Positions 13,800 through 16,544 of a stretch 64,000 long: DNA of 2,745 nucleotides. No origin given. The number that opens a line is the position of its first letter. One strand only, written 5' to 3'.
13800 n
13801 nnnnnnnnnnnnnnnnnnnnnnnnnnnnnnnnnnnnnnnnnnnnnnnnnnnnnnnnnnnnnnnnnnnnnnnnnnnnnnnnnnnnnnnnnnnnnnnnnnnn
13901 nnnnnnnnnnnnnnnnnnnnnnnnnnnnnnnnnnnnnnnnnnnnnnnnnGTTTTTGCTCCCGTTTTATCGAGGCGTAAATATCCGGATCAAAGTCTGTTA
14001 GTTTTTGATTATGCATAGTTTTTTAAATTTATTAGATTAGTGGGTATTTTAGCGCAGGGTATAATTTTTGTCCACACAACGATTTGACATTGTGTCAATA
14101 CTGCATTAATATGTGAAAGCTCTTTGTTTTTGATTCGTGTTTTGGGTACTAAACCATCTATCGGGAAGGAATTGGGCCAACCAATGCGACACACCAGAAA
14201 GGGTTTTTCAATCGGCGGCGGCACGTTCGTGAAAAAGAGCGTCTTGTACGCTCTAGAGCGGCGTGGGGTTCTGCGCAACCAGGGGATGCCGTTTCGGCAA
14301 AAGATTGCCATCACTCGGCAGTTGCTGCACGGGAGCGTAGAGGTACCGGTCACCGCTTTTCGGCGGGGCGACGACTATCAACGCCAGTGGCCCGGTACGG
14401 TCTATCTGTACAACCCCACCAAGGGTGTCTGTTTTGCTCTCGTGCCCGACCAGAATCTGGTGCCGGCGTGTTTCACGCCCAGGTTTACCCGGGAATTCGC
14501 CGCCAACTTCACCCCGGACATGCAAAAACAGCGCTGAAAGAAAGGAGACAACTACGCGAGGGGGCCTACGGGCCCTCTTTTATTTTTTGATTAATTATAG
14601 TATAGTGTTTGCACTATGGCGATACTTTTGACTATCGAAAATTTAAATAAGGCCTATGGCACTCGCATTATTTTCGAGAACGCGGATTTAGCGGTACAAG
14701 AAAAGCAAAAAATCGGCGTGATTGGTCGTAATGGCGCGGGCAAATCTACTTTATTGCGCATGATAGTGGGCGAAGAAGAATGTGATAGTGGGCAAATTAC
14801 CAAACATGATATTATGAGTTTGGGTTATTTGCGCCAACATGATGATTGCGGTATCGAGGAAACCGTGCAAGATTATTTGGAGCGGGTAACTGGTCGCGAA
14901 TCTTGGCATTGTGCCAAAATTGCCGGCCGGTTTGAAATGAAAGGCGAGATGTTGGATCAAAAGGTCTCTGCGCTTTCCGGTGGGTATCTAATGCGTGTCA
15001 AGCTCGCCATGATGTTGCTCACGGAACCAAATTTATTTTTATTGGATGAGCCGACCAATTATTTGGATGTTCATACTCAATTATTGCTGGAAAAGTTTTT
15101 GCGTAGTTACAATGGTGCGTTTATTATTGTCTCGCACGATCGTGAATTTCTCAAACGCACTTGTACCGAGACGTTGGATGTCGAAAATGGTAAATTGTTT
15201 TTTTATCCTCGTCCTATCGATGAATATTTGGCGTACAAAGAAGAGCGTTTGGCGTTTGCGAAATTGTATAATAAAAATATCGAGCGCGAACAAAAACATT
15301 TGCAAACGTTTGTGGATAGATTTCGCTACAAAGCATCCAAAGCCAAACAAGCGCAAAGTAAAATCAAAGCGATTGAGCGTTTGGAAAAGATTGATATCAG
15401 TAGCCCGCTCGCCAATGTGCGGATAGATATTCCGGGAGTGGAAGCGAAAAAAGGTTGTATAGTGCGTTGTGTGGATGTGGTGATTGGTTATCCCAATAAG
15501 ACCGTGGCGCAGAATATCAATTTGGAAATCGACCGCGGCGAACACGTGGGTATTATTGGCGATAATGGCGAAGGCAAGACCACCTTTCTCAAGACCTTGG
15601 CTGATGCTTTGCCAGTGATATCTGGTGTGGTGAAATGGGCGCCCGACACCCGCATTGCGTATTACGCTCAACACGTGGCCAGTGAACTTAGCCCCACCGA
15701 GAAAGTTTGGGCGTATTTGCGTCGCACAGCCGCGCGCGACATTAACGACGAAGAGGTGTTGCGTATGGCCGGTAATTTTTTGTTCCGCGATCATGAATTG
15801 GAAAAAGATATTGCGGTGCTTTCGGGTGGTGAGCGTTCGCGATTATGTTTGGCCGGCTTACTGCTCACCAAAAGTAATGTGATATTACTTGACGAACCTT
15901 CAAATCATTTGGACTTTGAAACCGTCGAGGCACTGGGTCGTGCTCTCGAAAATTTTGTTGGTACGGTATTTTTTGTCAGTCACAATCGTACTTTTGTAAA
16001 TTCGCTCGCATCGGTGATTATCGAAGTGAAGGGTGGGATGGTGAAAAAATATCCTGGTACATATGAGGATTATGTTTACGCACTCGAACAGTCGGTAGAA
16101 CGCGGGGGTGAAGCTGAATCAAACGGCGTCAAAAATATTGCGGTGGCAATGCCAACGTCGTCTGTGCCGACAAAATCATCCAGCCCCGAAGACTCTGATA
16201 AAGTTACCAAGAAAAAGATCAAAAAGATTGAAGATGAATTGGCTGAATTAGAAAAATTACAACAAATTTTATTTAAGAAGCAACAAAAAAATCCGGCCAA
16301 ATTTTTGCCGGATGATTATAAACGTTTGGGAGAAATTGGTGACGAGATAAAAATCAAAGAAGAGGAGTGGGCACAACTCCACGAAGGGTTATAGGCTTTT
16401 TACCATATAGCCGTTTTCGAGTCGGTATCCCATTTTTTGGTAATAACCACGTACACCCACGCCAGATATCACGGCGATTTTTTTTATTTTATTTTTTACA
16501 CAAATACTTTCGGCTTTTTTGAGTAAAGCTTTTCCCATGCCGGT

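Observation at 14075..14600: GC-rich 0.45-kb island between glyA and the ABC-F gene with its own promoter and terminator: unidentified structured RNA or foreign small basic protein gene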

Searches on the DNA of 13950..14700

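Call 4: search_rna_families(source=window, start=13950, end=14700, threshold=evalue, max_evalue=10, show_alignments=3)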
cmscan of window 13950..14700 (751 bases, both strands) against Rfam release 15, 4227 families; matches with E-value up to 10: 2.
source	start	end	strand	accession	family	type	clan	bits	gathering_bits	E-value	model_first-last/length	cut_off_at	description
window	14097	14172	+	RF02295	TtnuCD19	Gene; snRNA; snoRNA; CD-box;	-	20.6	70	8.9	1-71/71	no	Tetrahymena snoRNA TtnuCD19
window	14009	14035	-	RF00522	PreQ1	Cis-reg; riboswitch;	-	14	39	5.8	1-45/45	no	PreQ1 (pre queuosine) riboswitch aptamer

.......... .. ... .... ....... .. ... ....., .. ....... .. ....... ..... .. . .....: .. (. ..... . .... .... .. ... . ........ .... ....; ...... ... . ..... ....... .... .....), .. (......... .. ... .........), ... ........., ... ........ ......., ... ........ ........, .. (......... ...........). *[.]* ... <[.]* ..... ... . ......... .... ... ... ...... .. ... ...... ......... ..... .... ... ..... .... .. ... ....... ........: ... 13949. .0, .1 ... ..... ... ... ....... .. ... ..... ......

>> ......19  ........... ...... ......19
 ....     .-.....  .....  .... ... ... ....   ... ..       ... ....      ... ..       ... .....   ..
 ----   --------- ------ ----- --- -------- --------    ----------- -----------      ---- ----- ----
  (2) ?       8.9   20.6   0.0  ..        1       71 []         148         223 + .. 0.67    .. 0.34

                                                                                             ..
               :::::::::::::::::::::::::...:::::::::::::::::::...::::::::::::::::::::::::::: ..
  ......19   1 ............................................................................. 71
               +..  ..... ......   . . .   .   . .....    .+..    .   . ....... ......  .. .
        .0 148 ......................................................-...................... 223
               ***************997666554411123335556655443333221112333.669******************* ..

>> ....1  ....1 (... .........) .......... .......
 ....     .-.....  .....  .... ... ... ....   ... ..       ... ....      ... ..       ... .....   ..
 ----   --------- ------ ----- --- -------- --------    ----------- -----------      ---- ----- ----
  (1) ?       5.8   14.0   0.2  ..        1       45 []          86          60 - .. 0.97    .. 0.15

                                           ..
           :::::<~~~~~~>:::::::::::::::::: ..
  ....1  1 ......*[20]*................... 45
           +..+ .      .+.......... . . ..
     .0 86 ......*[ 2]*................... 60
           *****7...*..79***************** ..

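Call 33: search_rna_families(source=window, start=14200, end=14600, threshold=evalue, max_evalue=10, show_alignments=2)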
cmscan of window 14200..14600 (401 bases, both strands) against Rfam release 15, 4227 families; matches with E-value up to 10: 1.
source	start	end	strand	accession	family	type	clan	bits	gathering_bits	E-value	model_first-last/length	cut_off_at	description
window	14430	14532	-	RF03984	MIR2933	Gene; miRNA;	-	13.2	70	9.6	1-112/112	no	MIR2933 microRNA precursor family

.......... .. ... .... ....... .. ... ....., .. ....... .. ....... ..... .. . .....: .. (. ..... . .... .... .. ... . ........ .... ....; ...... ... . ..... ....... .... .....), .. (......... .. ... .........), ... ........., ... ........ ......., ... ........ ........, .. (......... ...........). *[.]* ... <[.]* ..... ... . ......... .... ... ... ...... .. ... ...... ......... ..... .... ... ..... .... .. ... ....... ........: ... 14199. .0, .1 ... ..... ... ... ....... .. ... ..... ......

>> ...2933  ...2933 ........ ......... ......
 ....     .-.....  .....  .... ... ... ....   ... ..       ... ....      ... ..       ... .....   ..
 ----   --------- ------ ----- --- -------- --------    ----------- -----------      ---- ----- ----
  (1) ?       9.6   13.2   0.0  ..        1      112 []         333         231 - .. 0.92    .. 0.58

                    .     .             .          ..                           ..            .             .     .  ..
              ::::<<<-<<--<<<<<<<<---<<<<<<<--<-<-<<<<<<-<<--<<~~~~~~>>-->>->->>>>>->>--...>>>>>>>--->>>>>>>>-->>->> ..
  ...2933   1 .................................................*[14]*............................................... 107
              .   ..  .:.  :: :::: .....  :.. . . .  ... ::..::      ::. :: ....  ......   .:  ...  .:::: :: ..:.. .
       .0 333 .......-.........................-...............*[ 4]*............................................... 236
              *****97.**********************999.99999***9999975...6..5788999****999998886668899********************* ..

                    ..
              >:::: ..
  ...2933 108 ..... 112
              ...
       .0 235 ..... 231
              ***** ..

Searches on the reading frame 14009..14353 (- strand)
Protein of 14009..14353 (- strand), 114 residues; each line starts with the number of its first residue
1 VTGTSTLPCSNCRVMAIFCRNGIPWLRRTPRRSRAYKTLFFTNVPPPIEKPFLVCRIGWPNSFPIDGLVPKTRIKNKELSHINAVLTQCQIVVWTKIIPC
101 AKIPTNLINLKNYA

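Call 7: search_protein_families(library=pfam, proteins=[window:14009-14353:-], max_evalue=1)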
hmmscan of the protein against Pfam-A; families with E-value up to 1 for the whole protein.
window:14009-14353:- (114 aa): 1 family
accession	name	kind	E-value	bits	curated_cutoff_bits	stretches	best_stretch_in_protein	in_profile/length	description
PF02208.21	Sorb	-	0.22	11.6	27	1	22-40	13-30/42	Sorbin homologous domain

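Call 8: search_protein_families(library=ncbifam, proteins=[window:14009-14353:-], max_evalue=1)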
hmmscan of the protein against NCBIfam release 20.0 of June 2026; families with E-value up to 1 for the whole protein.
window:14009-14353:- (114 aa): 0 families

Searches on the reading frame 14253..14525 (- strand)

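Call 7: search_protein_families(library=pfam, proteins=[window:14253-14525:-], max_evalue=1)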
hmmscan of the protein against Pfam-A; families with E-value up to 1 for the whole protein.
window:14253-14525:- (90 aa): 1 family
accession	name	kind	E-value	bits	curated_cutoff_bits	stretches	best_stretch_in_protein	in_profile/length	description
PF25748.1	Herpes_ORF30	-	0.35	10.8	27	1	19-48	47-76/210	Ictalurid herpesvirus ORF30 protein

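Call 8: search_protein_families(library=ncbifam, proteins=[window:14253-14525:-], max_evalue=1)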
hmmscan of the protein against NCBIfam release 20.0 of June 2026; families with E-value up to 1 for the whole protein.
window:14253-14525:- (90 aa): 1 family
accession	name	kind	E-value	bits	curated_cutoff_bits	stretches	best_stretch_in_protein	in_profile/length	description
TIGR01138.1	cysM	equivalog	0.22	11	394.2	1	19-64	243-287/290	cysteine synthase B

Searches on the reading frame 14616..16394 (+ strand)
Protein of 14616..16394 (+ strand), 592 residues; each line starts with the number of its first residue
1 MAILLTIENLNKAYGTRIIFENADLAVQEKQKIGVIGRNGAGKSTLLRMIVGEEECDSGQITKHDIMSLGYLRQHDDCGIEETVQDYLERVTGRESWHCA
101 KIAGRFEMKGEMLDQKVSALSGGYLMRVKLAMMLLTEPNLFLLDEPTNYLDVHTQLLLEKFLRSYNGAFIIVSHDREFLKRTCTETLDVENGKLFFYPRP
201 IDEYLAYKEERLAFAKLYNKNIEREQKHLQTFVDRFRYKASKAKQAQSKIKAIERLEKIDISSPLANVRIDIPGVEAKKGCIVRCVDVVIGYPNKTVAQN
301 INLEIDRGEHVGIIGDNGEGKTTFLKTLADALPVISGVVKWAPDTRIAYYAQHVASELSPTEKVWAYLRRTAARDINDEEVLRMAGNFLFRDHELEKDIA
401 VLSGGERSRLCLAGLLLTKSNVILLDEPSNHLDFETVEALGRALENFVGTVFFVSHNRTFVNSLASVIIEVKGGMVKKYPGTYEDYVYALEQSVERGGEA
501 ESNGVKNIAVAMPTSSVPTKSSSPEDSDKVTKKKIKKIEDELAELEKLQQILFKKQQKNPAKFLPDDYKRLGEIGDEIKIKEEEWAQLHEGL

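Call 22: find_encoding_contigs(protein=window:14616-16394:+, flank=3000, max_places=10)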
Protein window:14616-16394:+ (592 aa): no gene with exactly this product is on record in the collection.

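Call 24: find_homologous_proteins(query=window:14616-16394:+, max_evalue=1e-30)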
Query window:14616-16394:+ (592 aa): 7464 proteins with E <= 1e-30 among 8000 candidates; the best 120 are listed.
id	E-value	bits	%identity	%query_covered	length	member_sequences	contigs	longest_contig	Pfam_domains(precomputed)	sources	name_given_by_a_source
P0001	0.0e+0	1325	100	100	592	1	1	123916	PF00005.34,PF00350.30,PF13476.13,PF13555.13,PF13401.13,PF02463.26,PF13304.13,PF12848.14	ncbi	-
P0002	0.0e+0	1097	83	100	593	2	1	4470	PF01926.30,PF00005.34,PF13476.13,PF13555.13,PF13401.13,PF02463.26,PF25199.2,PF13304.13,PF12848.14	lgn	-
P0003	1.2e-246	838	64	100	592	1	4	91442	PF00005.34,PF05729.19,PF13555.13,PF13401.13,PF02463.26,PF13304.13,PF00931.29,PF12848.14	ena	-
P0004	1.8e-246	837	61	100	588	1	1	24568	PF01926.30,PF00005.34,PF13476.13,PF13555.13,PF02463.26,PF13304.13,PF00931.29,PF12848.14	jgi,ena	-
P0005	8.4e-246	835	63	100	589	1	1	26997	PF00005.34,PF13175.13,PF13476.13,PF13555.13,PF02463.26,PF01580.25,PF25199.2,PF13304.13,PF12848.14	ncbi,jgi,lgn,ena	ncbi:MAG: ABC-F family ATP-binding cassette domain-containing protein [Candidatus Magasanikbacteria 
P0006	1.2e-245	834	64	100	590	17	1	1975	PF01926.30,PF00005.34,PF13555.13,PF13401.13,PF02463.26,PF13304.13,PF12848.14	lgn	-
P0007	1.5e-245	834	63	100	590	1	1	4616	PF01926.30,PF00005.34,PF13555.13,PF13401.13,PF02463.26,PF13304.13,PF12848.14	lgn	-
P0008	7.4e-245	832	63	100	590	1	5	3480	PF01926.30,PF00005.34,PF13555.13,PF13401.13,PF02463.26,PF13304.13,PF12848.14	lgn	-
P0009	1.0e-243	828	63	100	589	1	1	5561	PF00005.34,PF13476.13,PF05729.19,PF13555.13,PF13401.13,PF02463.26,PF13304.13,PF12848.14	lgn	-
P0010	1.5e-243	827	63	100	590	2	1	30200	PF00005.34,PF13555.13,PF02463.26,PF13304.13,PF12848.14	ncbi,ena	-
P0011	1.8e-243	827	61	100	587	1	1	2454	PF01926.30,PF00005.34,PF05729.19,PF13555.13,PF13401.13,PF02463.26,PF13304.13,PF20720.4,PF12848.14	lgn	-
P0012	2.3e-243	827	63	100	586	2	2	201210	PF00005.34,PF13555.13,PF13401.13,PF02463.26,PF13304.13,PF12848.14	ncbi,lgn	-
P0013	4.3e-243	826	63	100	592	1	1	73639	PF01926.30,PF00005.34,PF13555.13,PF13401.13,PF02463.26,PF13304.13,PF12848.14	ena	-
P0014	5.5e-243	826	61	100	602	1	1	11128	PF01926.30,PF00005.34,PF13555.13,PF13401.13,PF02463.26,PF13304.13,PF12848.14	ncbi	-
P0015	5.9e-243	826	64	100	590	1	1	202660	PF01926.30,PF00005.34,PF05729.19,PF13555.13,PF13401.13,PF02463.26,PF25199.2,PF13304.13,PF20720.4,PF12848.14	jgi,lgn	-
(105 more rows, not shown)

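Call 25: find_encoding_contigs(protein=P0002, flank=4000, max_places=4)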
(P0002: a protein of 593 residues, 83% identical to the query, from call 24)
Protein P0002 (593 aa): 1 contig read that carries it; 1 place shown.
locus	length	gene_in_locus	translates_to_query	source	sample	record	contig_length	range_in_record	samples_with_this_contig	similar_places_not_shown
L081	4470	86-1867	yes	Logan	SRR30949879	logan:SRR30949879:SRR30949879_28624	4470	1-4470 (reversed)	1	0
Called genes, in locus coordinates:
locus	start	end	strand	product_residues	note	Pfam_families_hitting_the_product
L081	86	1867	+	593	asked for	PF02463:SMC_N (faint), PF13476:AAA_23 (faint), PF13555:AAA_29 (faint), PF25199:nSTAND_NTPase5 (faint), PF00005:ABC_tran, PF01926:MMR_HSR1 (faint), PF12848:ABC_tran_Xtn, PF00005:ABC_tran, +2 more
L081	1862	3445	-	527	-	PF04055:Radical_SAM, PF16199:Radical_SAM_C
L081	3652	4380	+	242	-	PF01209:Ubie_methyltran, PF13489:Methyltransf_23, PF02353:CMAS, PF13847:Methyltransf_31, PF08241:Methyltransf_11, PF08242:Methyltransf_12, PF13649:Methyltransf_25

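Call 26: find_encoding_contigs(protein=P0003, flank=4000, max_places=3)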
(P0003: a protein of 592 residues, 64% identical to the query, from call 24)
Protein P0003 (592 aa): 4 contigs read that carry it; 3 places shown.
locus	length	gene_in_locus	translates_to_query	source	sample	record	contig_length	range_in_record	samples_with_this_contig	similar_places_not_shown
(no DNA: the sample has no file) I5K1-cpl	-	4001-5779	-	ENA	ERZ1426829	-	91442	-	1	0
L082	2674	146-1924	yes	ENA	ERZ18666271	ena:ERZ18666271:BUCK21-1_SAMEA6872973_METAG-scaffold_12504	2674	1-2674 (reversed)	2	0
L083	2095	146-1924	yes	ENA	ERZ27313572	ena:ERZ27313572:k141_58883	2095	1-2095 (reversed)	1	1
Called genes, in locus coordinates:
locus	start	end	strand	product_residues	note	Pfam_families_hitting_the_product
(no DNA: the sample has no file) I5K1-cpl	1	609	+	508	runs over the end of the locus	PF12072:RNase_Y_N, PF26594:KH_NusA_2nd (weak), PF00013:KH_1, PF22891:KH_PNO1_2nd (weak), PF08668:HDOD (faint), PF01966:HD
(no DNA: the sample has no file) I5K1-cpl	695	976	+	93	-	PF00216:Bac_DNA_binding, PF18291:HU-HIG (weak)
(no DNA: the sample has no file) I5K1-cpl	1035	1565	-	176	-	PF01928:CYTH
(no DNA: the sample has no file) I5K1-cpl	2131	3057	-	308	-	PF01207:Dus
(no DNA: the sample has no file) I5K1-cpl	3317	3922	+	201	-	-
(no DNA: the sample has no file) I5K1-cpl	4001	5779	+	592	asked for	PF00931:NB-ARC (faint), PF02463:SMC_N (faint), PF13555:AAA_29 (faint), PF00005:ABC_tran, PF05729:NACHT (faint), PF12848:ABC_tran_Xtn, PF00005:ABC_tran, PF13304:AAA_21, +1 more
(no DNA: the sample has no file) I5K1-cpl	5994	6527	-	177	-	PF07291:MauE (weak), PF07681:DoxX, PF13564:DoxX_2 (weak)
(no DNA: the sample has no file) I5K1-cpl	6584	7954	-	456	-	PF00171:Aldedh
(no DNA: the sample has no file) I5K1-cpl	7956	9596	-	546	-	PF02776:TPP_enzyme_N, PF00205:TPP_enzyme_M, PF02775:TPP_enzyme_C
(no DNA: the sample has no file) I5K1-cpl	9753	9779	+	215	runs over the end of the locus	-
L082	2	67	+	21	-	?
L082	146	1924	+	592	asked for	PF00931:NB-ARC (faint), PF02463:SMC_N (faint), PF13555:AAA_29 (faint), PF00005:ABC_tran, PF05729:NACHT (faint), PF12848:ABC_tran_Xtn, PF00005:ABC_tran, PF13304:AAA_21, +1 more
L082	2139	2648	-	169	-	PF07291:MauE (weak), PF07681:DoxX, PF13564:DoxX_2 (weak)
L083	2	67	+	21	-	?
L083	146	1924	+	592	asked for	PF00931:NB-ARC (faint), PF02463:SMC_N (faint), PF13555:AAA_29 (faint), PF00005:ABC_tran, PF05729:NACHT (faint), PF12848:ABC_tran_Xtn, PF00005:ABC_tran, PF13304:AAA_21, +1 more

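Call 84: find_encoding_contigs(protein=P0001, flank=3000, max_places=3)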
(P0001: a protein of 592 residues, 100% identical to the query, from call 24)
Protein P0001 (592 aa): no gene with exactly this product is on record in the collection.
